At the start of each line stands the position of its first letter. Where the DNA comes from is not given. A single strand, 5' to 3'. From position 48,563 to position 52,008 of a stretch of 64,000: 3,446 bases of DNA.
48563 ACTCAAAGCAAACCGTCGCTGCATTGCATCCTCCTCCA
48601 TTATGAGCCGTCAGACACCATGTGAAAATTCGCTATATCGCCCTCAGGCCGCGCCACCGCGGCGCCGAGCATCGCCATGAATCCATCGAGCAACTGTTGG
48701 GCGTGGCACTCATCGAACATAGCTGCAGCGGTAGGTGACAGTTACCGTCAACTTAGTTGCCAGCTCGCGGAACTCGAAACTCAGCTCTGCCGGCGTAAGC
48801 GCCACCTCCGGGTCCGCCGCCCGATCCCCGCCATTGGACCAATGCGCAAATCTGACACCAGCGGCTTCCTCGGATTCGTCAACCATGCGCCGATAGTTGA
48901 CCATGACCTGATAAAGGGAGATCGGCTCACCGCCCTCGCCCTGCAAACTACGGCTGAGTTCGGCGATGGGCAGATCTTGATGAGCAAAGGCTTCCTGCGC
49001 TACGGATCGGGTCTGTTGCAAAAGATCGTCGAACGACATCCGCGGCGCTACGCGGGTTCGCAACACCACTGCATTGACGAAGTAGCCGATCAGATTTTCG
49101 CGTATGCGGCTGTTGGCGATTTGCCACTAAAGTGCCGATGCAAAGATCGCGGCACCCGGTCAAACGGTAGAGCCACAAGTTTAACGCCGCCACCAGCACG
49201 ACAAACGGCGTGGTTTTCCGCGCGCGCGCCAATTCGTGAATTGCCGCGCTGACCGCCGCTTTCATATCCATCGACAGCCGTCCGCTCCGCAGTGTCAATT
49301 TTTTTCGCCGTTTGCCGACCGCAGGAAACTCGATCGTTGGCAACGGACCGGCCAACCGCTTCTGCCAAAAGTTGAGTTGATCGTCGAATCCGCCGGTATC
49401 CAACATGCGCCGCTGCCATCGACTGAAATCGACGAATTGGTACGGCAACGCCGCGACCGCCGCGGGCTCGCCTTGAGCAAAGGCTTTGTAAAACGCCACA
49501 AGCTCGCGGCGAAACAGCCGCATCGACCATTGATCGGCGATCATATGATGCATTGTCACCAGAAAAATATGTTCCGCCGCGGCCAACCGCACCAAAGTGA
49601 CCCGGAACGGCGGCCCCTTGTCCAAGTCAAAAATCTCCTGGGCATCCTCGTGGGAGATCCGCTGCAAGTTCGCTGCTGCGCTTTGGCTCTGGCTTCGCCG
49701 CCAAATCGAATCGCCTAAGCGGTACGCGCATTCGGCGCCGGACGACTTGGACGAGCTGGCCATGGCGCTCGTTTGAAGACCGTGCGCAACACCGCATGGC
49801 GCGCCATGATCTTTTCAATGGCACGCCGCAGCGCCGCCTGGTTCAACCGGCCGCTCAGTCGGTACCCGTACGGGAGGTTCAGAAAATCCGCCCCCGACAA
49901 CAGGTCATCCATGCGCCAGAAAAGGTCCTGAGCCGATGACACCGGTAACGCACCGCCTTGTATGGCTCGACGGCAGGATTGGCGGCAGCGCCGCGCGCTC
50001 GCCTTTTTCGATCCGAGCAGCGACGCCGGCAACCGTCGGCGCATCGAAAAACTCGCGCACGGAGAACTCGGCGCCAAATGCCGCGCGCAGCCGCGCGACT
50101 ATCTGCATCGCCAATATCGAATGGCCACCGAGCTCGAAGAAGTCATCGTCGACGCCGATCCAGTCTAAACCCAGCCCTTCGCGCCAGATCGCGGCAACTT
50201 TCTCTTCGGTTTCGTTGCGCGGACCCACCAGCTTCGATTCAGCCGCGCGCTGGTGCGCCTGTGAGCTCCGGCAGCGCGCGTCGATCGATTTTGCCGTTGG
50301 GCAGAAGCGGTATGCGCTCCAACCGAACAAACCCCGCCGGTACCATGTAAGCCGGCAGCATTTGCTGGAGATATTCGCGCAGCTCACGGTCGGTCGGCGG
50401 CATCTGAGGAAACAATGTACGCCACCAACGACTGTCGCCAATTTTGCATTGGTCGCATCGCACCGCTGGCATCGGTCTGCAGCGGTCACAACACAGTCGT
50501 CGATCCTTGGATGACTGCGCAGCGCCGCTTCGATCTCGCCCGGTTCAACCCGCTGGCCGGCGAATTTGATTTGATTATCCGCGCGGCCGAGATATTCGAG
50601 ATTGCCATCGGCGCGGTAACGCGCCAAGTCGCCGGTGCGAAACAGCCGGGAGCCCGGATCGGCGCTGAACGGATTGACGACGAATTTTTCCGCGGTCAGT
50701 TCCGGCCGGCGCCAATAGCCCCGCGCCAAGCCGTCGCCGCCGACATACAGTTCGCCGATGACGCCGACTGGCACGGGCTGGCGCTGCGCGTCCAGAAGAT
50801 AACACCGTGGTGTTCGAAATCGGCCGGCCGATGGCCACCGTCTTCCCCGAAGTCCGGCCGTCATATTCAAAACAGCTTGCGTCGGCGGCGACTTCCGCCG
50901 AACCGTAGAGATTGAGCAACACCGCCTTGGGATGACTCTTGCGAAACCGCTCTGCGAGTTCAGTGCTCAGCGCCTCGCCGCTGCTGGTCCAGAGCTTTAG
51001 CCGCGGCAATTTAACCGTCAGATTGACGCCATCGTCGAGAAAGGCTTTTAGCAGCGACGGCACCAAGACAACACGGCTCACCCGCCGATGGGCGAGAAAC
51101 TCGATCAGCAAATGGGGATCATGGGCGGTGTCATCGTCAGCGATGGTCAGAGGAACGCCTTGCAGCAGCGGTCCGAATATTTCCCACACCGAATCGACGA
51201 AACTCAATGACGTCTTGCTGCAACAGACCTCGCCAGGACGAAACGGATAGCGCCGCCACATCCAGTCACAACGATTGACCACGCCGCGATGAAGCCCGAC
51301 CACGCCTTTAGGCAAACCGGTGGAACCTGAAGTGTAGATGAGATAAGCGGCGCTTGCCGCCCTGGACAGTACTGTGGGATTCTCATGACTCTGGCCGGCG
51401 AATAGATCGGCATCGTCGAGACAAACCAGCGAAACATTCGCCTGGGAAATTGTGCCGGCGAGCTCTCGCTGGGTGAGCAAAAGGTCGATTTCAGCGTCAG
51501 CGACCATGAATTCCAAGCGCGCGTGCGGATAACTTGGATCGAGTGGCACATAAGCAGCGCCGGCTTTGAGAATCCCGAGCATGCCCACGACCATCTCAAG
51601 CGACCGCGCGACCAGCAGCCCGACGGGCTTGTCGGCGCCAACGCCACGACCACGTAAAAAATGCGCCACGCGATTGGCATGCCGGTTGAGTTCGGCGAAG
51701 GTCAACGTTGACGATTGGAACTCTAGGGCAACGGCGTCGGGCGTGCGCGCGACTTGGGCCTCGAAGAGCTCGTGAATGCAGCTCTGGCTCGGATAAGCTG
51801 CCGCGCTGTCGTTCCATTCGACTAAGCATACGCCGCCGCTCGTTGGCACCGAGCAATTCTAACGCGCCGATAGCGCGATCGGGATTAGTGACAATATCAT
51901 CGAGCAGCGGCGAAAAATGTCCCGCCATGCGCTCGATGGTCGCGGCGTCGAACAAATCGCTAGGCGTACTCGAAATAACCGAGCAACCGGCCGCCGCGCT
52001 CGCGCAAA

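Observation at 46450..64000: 17.5-kb single-strand array: STAND/TPR regulator, four-module NRPS ending in a terminal C domain (no TE), secreted hydrolase, Lys/Ala-rich protein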

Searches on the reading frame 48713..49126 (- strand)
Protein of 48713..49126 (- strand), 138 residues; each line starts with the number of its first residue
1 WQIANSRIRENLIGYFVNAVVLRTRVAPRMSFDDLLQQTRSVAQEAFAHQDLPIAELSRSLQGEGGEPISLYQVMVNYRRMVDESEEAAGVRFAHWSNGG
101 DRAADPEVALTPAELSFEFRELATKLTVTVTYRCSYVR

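Call 7: search_protein_families(library=pfam, proteins=[window:48713-49126:-], max_evalue=0.01)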
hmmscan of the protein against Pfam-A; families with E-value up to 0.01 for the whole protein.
window:48713-49126:- (138 aa): 1 family
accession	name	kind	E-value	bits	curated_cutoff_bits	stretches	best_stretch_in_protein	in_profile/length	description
PF00668.25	Condensation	-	6.3e-09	35.5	30.6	1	10-90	287-368/456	Condensation domain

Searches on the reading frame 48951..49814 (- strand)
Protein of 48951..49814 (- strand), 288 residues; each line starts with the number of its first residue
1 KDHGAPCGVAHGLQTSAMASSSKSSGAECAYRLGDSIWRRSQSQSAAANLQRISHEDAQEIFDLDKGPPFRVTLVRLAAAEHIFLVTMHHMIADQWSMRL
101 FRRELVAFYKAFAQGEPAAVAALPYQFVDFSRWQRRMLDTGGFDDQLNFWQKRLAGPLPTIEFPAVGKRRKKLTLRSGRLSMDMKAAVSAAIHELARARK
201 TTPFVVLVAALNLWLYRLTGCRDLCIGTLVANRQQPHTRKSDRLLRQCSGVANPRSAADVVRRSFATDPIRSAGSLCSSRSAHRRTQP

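Call 7: search_protein_families(library=pfam, proteins=[window:48951-49814:-], max_evalue=0.01)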
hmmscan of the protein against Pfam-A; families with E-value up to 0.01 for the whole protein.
window:48951-49814:- (288 aa): 1 family
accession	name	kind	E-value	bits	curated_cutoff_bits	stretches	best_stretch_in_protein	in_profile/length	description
PF00668.25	Condensation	-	7.8e-42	144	30.6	1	44-237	93-285/456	Condensation domain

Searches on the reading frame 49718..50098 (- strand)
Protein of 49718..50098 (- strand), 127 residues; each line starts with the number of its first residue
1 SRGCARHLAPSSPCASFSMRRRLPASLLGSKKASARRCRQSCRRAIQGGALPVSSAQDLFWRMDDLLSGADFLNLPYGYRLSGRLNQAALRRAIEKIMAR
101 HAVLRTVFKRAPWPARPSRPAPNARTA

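Call 7: search_protein_families(library=pfam, proteins=[window:49718-50098:-], max_evalue=0.01)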
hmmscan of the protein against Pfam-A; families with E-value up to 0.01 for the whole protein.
window:49718-50098:- (127 aa): 1 family
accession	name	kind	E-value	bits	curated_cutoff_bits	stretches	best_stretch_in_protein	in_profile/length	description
PF00668.25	Condensation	-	8e-07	28.5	30.6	1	50-110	4-64/456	Condensation domain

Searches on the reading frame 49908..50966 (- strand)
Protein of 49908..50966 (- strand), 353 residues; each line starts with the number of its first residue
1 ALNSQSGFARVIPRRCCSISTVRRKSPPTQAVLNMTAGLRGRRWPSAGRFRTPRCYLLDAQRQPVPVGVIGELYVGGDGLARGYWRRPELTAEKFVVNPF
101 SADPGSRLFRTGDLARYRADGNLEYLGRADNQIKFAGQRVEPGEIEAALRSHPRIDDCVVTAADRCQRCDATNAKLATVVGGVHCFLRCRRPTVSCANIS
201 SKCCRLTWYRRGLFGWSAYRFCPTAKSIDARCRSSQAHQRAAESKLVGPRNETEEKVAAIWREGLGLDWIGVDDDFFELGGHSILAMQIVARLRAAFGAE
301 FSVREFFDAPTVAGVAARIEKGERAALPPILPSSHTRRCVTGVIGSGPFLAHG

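Call 6: search_protein_families(library=pfam, proteins=[window:49908-50966:-], max_evalue=0.01)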
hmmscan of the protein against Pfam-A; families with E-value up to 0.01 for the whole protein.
window:49908-50966:- (353 aa): 2 families
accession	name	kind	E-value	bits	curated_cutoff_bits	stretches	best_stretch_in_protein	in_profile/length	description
PF00550.31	PP-binding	-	2.9e-17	63.1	20.8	1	255-319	1-67/67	Phosphopantetheine attachment site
PF00501.34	AMP-binding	-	3.5e-06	26.5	29.9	1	43-85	340-384/384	AMP-binding enzyme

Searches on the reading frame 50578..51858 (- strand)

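Call 6: search_protein_families(library=pfam, proteins=[window:50578-51858:-], max_evalue=0.01)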
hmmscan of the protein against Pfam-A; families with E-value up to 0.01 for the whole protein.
window:50578-51858:- (427 aa): 1 family
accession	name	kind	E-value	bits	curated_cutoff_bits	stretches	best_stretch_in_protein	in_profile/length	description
PF00501.34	AMP-binding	-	8e-71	239.3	29.9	1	32-352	1-353/384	AMP-binding enzyme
